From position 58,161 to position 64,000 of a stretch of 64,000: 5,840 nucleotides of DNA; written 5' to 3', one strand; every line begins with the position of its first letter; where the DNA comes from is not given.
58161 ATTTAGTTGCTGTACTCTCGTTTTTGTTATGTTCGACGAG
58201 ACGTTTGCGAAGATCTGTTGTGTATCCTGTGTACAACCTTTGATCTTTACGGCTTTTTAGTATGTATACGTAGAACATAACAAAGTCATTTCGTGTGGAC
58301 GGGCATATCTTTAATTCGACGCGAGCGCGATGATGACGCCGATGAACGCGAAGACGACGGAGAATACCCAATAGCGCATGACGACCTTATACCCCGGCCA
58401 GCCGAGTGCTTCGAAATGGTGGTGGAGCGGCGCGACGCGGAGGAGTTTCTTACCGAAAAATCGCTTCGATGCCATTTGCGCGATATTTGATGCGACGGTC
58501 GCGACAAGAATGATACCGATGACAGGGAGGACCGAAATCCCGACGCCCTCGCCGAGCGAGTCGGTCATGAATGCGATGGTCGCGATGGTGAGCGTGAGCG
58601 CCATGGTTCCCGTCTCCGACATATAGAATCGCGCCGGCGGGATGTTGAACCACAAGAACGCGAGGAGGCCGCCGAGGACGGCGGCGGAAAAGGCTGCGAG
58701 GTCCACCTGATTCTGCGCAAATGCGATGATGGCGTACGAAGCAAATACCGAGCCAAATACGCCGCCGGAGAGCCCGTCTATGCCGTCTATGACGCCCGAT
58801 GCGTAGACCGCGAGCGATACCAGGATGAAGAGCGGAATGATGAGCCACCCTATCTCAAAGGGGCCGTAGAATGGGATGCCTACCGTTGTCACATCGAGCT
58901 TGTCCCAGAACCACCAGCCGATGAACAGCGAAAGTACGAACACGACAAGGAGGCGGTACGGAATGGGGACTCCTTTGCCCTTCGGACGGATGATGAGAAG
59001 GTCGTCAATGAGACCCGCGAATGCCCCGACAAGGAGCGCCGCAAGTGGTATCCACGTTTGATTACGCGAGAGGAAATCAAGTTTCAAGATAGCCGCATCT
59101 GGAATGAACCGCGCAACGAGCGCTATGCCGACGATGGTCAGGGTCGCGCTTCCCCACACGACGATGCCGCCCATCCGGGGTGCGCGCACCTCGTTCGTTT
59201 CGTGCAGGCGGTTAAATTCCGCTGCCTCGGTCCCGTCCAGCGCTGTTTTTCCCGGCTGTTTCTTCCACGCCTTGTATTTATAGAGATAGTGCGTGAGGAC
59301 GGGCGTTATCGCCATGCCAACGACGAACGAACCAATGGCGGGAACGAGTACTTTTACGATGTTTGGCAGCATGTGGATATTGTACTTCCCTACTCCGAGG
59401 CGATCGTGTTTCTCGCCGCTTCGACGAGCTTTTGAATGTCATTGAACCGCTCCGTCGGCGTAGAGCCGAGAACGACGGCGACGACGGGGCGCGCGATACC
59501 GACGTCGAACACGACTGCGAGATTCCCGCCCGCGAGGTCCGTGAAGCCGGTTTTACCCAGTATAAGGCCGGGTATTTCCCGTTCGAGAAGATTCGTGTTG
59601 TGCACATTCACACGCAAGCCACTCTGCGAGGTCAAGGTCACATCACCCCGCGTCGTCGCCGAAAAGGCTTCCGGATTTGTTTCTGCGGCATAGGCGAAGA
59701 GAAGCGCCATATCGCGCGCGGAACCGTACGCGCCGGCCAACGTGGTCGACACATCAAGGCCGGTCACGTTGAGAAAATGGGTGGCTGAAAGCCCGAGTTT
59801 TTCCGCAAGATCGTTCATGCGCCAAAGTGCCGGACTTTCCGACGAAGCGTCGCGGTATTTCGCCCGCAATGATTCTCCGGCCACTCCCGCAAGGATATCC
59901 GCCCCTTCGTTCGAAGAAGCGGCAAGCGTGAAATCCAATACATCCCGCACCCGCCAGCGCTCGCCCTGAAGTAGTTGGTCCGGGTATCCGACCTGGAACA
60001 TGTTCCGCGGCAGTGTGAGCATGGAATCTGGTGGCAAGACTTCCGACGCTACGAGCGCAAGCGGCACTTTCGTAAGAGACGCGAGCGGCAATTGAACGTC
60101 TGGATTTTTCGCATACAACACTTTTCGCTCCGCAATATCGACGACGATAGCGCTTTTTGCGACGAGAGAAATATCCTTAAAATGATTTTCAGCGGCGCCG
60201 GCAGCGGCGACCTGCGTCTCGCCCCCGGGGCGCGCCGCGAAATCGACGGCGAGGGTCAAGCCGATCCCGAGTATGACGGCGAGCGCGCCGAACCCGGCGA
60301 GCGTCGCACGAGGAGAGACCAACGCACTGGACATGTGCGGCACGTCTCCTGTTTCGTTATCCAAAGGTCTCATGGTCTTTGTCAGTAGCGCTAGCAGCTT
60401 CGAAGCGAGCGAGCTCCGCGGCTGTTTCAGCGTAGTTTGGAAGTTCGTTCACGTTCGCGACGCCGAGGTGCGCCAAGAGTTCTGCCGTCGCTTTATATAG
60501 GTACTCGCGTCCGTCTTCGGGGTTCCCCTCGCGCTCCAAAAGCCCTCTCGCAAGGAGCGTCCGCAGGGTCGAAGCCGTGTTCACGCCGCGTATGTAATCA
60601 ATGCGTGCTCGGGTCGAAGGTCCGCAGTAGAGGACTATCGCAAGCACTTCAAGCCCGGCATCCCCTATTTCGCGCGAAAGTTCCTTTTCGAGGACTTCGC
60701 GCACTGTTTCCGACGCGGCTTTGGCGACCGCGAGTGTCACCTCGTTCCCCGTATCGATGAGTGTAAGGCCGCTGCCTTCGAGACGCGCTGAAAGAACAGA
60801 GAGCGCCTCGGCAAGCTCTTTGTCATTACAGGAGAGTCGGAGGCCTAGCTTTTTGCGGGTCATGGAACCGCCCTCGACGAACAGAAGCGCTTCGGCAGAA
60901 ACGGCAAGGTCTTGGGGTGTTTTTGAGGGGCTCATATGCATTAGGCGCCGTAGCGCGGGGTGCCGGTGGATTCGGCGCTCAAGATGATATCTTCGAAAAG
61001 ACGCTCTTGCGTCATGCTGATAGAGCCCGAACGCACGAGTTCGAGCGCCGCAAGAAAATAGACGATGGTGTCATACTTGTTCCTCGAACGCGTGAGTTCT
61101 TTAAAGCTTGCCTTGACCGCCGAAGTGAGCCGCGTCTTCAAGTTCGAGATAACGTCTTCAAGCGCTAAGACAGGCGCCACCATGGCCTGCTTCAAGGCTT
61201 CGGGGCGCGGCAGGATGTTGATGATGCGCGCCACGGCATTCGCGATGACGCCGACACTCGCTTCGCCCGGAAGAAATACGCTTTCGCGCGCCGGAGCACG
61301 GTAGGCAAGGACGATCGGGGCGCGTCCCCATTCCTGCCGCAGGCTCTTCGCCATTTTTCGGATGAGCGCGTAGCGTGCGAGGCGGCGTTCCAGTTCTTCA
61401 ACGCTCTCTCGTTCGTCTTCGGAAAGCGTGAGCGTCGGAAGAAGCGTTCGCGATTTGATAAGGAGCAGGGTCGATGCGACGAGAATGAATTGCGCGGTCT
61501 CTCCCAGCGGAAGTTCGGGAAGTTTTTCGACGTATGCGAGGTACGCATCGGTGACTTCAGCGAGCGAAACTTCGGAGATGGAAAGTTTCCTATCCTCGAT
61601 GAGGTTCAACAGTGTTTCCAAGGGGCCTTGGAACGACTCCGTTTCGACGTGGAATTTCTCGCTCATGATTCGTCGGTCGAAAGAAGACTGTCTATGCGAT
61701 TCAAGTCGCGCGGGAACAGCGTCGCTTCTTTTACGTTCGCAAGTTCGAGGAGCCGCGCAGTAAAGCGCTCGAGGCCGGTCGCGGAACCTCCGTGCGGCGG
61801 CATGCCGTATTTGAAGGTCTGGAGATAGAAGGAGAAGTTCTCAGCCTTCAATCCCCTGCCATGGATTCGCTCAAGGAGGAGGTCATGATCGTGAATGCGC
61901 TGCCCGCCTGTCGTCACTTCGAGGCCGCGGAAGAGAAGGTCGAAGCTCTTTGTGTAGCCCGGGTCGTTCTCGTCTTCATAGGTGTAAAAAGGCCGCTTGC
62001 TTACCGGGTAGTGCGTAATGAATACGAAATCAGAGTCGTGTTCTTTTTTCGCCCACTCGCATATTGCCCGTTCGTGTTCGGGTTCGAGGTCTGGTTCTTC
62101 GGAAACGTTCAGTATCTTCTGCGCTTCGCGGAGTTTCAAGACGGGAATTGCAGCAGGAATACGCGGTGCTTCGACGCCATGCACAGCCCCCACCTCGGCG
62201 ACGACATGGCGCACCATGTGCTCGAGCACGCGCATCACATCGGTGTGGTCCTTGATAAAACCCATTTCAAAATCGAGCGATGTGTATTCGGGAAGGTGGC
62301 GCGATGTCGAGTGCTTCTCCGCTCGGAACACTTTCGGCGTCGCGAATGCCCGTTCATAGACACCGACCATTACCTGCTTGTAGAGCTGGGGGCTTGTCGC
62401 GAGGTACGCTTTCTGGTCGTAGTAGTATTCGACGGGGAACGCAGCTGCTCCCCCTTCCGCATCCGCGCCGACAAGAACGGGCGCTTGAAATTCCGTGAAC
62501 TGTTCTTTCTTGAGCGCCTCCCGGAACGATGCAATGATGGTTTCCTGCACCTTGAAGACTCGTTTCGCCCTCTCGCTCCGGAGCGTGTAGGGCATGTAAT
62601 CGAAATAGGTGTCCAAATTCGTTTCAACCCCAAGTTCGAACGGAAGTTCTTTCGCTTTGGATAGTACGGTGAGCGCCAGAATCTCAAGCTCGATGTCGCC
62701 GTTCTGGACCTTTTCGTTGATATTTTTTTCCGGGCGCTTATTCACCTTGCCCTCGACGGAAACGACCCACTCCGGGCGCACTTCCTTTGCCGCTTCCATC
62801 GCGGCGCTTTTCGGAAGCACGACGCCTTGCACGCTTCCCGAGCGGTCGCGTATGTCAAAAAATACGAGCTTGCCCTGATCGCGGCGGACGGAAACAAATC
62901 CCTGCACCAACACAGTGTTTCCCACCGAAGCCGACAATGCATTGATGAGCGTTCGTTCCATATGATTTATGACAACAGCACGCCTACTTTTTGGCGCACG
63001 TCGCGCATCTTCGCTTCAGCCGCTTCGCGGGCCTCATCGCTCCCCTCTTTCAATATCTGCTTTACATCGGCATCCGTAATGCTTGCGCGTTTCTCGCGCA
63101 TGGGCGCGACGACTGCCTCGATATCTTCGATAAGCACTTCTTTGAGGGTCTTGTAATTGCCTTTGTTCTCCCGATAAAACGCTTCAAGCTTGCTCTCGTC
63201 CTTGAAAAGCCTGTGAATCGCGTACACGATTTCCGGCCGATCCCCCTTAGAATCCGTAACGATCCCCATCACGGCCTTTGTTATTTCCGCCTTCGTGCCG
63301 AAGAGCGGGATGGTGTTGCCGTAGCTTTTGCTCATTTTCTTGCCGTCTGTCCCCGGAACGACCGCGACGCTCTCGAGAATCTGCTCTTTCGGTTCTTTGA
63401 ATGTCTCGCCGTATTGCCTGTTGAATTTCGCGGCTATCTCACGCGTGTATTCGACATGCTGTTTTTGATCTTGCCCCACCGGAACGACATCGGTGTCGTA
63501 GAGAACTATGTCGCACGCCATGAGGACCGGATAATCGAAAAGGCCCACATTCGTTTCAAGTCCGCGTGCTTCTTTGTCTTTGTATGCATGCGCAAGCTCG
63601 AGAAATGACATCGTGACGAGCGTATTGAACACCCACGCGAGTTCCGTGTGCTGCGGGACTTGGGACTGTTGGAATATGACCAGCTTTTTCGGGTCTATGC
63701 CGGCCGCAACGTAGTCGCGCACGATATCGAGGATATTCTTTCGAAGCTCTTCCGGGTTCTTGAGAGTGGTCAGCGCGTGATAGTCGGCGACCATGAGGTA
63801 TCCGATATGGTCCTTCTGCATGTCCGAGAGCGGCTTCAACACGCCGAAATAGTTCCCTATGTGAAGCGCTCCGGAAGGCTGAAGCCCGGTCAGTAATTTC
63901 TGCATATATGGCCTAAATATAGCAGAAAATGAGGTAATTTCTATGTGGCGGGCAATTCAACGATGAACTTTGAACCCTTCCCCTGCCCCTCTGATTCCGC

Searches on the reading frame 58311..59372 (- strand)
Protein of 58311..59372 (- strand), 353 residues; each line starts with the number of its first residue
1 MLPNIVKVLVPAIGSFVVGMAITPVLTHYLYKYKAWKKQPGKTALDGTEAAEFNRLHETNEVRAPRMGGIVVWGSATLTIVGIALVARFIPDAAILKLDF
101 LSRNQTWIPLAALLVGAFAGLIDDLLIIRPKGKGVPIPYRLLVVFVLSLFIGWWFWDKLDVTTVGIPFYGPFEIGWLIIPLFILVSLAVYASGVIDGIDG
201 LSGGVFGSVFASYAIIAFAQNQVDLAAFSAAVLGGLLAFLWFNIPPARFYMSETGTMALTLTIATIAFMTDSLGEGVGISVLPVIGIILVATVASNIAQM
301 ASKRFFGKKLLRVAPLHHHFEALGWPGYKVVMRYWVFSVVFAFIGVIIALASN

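Call 92: search_protein_families(library=pfam, proteins=[window:58311-59372:-], max_evalue=0.0001)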
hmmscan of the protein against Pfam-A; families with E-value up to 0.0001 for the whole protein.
window:58311-59372:- (353 aa): 1 family
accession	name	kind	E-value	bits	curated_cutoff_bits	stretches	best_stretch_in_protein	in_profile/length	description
PF00953.26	Glycos_transf_4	-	5.3e-22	78.9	27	1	108-269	3-158/160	Glycosyl transferase family 4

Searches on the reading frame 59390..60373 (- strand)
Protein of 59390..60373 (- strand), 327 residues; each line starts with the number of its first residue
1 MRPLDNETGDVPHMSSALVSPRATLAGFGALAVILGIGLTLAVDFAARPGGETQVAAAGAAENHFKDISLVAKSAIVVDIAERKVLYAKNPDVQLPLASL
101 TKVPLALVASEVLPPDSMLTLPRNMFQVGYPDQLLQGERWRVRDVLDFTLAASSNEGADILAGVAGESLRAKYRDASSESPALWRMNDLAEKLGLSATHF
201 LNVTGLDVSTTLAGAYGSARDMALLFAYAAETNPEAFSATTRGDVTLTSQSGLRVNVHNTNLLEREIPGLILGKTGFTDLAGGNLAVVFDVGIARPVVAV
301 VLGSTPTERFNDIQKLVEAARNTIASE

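Call 92: search_protein_families(library=pfam, proteins=[window:59390-60373:-], max_evalue=0.0001)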
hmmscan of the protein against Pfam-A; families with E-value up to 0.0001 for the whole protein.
window:59390-60373:- (327 aa): 1 family
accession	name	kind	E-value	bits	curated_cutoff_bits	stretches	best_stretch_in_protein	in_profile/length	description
PF00768.25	Peptidase_S11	-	1.1e-28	100.7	27.6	1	69-304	9-237/239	D-alanyl-D-alanine carboxypeptidase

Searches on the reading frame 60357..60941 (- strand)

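Call 92: search_protein_families(library=pfam, proteins=[window:60357-60941:-], max_evalue=0.0001)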
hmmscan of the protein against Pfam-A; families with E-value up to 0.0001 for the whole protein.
window:60357-60941:- (194 aa): 2 families
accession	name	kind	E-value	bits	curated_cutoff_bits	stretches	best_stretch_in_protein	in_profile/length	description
PF04079.22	SMC_ScpB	-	4.3e-33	114.6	27.4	1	17-169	4-159/160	Segregation and condensation complex subunit ScpB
PF13463.12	HTH_27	-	9.9e-07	29.4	22.2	1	120-154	33-67/68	Winged helix DNA-binding domain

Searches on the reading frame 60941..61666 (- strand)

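Call 92: search_protein_families(library=pfam, proteins=[window:60941-61666:-], max_evalue=0.0001)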
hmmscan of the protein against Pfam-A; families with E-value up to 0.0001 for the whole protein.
window:60941-61666:- (241 aa): 1 family
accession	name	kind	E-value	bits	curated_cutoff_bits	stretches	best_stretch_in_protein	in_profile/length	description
PF02616.19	SMC_ScpA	-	2.2e-21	77.3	24.6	1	22-228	1-228/232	Segregation and condensation protein ScpA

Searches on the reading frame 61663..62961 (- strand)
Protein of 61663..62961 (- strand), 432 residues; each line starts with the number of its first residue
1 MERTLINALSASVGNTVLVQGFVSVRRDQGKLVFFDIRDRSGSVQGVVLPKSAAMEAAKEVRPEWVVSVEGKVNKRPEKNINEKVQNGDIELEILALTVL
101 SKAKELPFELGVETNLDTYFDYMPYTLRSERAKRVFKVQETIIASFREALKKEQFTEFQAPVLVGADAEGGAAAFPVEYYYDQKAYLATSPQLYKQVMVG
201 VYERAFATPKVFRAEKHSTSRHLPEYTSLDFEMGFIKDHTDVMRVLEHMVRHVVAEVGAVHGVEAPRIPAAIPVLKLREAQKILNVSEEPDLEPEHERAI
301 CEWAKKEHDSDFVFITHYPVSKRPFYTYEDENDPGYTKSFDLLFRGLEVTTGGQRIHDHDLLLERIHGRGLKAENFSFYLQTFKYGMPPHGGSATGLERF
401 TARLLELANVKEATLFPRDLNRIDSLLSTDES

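Call 92: search_protein_families(library=pfam, proteins=[window:61663-62961:-], max_evalue=0.0001)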
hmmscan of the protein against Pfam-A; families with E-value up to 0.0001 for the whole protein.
window:61663-62961:- (432 aa): 2 families
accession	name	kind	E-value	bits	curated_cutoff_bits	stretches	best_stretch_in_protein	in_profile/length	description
PF00152.25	tRNA-synt_2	-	1.5e-78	264.4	25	1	117-419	3-307/308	tRNA synthetases class II (D, K and N)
PF01336.31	tRNA_anti-codon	-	3.3e-15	56.2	27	1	17-96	1-71/75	OB-fold nucleic acid binding domain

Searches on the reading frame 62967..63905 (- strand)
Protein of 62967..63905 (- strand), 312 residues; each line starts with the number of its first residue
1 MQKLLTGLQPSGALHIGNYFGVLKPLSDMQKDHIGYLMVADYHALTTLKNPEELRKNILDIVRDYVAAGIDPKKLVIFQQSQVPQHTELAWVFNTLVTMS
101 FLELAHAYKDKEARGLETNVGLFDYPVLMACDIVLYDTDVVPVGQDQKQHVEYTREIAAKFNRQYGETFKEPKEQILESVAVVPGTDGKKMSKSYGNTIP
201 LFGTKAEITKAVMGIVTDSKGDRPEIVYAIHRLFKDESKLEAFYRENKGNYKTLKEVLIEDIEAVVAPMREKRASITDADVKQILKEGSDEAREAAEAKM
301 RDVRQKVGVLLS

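Call 92: search_protein_families(library=pfam, proteins=[window:62967-63905:-], max_evalue=0.0001)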
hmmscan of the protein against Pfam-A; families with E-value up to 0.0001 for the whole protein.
window:62967-63905:- (312 aa): 1 family
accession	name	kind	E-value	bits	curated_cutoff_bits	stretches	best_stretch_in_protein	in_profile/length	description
PF00579.31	tRNA-synt_1b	-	3e-59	201.2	21.1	1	3-273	7-281/292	tRNA synthetases class I (W and Y)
